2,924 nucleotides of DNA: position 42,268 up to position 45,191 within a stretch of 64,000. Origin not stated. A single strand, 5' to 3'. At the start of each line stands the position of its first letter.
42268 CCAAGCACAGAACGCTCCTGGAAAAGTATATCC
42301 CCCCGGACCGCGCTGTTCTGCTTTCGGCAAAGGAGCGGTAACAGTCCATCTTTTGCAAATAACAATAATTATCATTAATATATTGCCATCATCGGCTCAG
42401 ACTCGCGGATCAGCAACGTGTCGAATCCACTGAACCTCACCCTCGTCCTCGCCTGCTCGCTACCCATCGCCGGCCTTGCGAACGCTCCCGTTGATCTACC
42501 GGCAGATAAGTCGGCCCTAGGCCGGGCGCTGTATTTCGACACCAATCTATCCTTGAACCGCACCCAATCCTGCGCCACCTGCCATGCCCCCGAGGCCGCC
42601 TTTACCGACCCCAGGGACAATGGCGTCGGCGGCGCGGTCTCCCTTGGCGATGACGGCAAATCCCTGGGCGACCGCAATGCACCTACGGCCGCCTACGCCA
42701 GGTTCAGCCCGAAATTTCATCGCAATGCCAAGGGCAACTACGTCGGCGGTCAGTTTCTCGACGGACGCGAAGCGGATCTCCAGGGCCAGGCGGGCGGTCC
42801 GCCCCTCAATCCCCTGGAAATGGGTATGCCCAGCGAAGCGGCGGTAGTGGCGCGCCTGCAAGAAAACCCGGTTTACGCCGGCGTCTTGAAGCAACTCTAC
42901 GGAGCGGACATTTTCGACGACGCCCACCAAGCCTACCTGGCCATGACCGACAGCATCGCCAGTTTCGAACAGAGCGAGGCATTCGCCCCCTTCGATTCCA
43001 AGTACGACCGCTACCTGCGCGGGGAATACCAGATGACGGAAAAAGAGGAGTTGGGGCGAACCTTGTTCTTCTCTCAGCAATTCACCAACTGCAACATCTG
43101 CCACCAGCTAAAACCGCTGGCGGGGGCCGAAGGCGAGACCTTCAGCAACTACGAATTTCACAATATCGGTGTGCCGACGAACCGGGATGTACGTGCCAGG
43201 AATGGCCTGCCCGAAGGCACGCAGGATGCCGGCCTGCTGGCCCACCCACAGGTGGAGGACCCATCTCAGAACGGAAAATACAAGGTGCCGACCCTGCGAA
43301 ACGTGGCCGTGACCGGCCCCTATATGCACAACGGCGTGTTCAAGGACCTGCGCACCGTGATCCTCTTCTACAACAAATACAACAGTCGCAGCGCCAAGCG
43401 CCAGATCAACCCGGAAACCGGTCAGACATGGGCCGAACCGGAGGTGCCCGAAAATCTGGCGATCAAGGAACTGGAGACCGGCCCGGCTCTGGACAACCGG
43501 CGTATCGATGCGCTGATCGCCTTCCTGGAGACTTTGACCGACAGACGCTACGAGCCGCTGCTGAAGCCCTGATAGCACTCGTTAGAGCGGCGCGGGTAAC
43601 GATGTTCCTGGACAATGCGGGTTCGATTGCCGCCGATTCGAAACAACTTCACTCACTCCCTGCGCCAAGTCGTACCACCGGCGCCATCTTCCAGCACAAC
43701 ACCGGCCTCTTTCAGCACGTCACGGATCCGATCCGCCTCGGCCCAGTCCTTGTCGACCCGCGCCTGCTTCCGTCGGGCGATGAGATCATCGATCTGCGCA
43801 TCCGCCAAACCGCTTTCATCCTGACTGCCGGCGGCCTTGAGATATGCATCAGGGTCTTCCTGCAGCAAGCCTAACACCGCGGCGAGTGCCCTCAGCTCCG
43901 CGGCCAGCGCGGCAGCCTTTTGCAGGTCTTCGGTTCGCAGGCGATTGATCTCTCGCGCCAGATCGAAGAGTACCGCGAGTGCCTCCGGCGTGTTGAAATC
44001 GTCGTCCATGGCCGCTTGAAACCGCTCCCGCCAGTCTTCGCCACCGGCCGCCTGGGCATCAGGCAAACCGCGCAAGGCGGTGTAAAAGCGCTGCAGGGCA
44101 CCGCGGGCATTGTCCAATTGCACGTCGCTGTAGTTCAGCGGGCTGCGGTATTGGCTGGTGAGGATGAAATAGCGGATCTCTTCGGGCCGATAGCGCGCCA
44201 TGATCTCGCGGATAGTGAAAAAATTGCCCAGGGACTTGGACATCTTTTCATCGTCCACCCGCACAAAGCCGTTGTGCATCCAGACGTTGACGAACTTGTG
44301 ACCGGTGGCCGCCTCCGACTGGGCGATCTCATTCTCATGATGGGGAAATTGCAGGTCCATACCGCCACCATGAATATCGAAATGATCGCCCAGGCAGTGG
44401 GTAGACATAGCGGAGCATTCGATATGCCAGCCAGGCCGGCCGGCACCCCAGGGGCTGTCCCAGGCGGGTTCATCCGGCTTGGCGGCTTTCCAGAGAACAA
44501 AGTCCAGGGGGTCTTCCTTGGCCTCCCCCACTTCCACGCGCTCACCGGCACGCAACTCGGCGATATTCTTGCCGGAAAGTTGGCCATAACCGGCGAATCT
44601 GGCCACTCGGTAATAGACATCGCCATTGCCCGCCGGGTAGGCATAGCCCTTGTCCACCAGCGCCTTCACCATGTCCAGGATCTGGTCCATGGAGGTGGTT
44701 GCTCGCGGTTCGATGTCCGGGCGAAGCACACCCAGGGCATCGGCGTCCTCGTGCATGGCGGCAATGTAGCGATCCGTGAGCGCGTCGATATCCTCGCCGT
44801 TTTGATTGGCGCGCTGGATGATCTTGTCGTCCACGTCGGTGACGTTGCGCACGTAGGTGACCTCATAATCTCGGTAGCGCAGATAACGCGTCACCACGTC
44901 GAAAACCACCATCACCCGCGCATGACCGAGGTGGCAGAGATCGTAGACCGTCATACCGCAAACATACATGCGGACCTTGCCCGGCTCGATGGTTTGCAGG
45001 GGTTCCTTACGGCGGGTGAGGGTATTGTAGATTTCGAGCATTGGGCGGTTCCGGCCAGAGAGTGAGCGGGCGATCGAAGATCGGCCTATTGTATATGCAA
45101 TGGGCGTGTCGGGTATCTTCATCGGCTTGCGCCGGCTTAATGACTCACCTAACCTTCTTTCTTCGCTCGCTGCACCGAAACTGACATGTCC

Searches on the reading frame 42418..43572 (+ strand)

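Call 71: search_protein_families(library=pfam, proteins=[window:42418-43572:+], max_evalue=0.00001)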
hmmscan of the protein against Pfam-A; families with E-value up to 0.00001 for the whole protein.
window:42418-43572:+ (384 aa): 1 family
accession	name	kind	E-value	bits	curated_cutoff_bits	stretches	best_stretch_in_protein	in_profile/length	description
PF03150.19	CCP_MauG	-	4e-43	148.1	25.6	1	30-204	2-148/149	Di-haem cytochrome c peroxidase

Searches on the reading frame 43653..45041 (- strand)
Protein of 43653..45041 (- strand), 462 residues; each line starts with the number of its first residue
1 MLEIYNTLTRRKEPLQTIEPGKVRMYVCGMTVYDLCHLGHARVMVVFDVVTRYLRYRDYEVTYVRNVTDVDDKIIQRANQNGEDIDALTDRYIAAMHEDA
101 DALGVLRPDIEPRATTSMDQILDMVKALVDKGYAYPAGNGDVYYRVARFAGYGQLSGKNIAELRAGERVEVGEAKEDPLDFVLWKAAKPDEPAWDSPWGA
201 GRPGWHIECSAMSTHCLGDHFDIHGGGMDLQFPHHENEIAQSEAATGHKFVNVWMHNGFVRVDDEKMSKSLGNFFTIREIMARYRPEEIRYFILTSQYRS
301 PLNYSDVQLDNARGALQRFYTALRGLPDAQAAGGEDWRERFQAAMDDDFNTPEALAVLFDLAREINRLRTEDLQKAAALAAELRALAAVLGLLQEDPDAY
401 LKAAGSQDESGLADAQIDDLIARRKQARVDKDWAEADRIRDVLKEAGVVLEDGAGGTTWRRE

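Call 49: list_cluster_members(proteins=[window:43653-45041:-, window:45186-48995:+, window:49293-53030:+, window:53017-53844:+, window:53930-62866:+])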
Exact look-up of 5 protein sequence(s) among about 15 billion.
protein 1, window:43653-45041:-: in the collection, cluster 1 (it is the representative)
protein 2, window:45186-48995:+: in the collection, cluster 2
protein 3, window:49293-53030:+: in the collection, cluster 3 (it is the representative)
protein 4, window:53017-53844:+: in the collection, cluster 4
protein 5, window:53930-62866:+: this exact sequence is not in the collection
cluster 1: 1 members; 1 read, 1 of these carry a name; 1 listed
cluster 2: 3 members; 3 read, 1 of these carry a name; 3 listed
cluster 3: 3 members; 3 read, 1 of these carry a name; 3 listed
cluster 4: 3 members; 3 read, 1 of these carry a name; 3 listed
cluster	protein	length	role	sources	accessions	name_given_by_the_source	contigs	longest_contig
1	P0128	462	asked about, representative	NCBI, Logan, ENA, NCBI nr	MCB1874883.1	MAG: cysteine--tRNA ligase [Chromatiales bacterium] | cysteine--tRNA ligase [Chromatiales bacterium]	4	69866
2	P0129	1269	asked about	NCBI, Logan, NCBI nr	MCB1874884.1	MAG: AAA family ATPase [Chromatiales bacterium] | AAA family ATPase [Chromatiales bacterium]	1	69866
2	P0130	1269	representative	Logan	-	-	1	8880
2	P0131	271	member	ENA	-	-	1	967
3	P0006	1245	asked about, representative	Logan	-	-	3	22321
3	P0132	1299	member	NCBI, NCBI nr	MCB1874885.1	MAG: hypothetical protein KDH88_02825 [Chromatiales bacterium] | hypothetical protein [Chromatiales bacterium]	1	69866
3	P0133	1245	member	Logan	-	-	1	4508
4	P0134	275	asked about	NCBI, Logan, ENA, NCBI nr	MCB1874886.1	MAG: transglutaminase domain-containing protein [Chromatiales bacterium] | transglutaminase domain-containing protein [Chromatiales bacterium]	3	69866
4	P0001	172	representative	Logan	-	-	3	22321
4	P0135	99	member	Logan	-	-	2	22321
